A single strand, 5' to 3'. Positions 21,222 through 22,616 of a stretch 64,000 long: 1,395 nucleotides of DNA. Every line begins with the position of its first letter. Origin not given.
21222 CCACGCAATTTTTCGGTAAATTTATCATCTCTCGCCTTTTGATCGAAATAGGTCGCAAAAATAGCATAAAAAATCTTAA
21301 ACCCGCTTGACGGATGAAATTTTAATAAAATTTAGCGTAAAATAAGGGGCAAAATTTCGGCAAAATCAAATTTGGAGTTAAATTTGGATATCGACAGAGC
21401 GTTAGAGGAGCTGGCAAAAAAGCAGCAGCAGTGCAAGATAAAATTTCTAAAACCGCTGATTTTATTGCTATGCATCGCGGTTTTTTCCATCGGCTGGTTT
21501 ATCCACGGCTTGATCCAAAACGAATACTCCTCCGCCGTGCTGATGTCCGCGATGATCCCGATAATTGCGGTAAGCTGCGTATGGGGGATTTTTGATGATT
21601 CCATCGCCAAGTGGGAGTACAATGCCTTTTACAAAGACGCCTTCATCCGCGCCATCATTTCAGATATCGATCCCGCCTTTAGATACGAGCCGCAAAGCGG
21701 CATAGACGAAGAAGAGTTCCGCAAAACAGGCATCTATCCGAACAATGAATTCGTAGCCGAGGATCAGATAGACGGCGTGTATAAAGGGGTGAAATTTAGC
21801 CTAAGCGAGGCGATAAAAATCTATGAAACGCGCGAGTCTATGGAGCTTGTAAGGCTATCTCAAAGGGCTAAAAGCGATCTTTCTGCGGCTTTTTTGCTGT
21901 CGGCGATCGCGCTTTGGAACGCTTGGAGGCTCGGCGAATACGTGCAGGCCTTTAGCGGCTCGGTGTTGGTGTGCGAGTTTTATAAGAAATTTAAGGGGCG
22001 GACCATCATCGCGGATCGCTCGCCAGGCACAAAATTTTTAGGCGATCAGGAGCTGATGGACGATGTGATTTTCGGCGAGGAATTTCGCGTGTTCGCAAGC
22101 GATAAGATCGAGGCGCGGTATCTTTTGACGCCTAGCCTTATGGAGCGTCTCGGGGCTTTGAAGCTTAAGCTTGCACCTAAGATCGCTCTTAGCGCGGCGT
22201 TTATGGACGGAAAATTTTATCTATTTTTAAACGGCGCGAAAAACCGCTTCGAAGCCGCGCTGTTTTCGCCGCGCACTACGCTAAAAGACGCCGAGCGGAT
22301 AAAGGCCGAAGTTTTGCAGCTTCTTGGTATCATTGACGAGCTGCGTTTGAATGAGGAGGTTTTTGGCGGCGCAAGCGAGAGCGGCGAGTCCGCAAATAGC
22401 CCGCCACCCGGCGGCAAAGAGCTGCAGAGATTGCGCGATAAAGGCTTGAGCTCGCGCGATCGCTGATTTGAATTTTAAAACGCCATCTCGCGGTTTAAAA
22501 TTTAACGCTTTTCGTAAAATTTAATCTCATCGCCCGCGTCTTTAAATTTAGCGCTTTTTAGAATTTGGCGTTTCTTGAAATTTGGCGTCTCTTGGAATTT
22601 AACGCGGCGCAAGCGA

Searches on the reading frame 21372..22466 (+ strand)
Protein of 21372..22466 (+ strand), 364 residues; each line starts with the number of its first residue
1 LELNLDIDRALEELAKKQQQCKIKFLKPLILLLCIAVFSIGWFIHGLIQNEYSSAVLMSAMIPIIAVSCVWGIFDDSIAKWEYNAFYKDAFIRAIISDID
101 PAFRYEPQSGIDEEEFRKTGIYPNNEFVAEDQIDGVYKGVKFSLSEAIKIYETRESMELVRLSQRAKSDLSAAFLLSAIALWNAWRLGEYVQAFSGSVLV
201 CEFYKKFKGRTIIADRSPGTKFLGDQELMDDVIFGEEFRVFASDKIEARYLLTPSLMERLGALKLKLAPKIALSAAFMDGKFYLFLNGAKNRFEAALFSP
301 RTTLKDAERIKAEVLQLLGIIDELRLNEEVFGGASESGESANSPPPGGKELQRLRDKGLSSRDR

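Call 89: search_protein_families(library=pfam, proteins=[window:21372-22466:+], max_evalue=0.001)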
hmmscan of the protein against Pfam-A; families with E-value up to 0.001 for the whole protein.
window:21372-22466:+ (364 aa): 1 family
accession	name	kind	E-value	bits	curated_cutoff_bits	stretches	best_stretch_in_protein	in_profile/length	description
PF11335.13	DUF3137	-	3.4e-29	101.9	26.1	1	193-326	2-139/139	Protein of unknown function (DUF3137)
